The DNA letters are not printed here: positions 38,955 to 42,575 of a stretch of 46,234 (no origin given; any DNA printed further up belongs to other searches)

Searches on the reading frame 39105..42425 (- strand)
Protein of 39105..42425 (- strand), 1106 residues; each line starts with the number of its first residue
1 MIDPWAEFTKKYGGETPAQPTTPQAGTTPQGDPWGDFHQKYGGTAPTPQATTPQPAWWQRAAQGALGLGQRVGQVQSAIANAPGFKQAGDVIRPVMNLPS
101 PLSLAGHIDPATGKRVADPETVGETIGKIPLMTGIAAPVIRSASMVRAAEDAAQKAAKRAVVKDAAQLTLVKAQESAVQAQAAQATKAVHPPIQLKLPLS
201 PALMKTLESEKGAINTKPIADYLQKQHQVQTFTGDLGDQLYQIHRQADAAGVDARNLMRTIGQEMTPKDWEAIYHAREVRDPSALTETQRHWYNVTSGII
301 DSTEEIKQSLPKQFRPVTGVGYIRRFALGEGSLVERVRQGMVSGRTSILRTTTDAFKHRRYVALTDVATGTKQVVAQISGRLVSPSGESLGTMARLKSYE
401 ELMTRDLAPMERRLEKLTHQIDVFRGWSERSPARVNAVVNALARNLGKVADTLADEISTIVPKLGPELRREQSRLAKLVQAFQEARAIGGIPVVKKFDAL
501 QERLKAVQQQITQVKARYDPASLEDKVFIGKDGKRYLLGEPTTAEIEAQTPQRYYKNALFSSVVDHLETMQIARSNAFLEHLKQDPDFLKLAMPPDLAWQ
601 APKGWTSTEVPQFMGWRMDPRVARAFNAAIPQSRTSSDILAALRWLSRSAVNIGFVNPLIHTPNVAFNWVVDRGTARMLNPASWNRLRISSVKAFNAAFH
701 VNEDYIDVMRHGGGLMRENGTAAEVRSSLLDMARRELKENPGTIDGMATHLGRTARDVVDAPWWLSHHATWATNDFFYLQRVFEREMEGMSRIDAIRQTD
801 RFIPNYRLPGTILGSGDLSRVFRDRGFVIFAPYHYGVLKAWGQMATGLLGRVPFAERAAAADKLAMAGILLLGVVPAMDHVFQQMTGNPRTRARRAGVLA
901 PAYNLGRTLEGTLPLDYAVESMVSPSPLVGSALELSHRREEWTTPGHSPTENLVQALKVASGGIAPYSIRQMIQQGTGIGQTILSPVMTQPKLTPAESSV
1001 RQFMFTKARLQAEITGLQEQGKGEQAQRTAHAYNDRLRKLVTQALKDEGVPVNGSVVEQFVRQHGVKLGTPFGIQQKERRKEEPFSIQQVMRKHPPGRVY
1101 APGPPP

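Call 9: search_protein_families(library=phrogs, proteins=[window:39105-42425:-], max_evalue=0.001)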
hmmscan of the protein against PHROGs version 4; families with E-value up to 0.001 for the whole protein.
window:39105-42425:- (1106 aa): 0 families

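Call 10: search_protein_families(library=pfam, proteins=[window:39105-42425:-], max_evalue=0.01)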
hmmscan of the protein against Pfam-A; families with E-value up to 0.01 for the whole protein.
window:39105-42425:- (1106 aa): 0 families

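Call 15: find_related_loci(query=window:39105-42425:-, collection=viral_contigs, flank=10000)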
Query window:39105-42425:- (1106 aa) in viral_contigs; peptide patterns used: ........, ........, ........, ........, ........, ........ (x = any residue, [..] = any of these).
5 stretches matched a pattern, but none encodes a relative of the query by tblastn (E <= 1e-3).
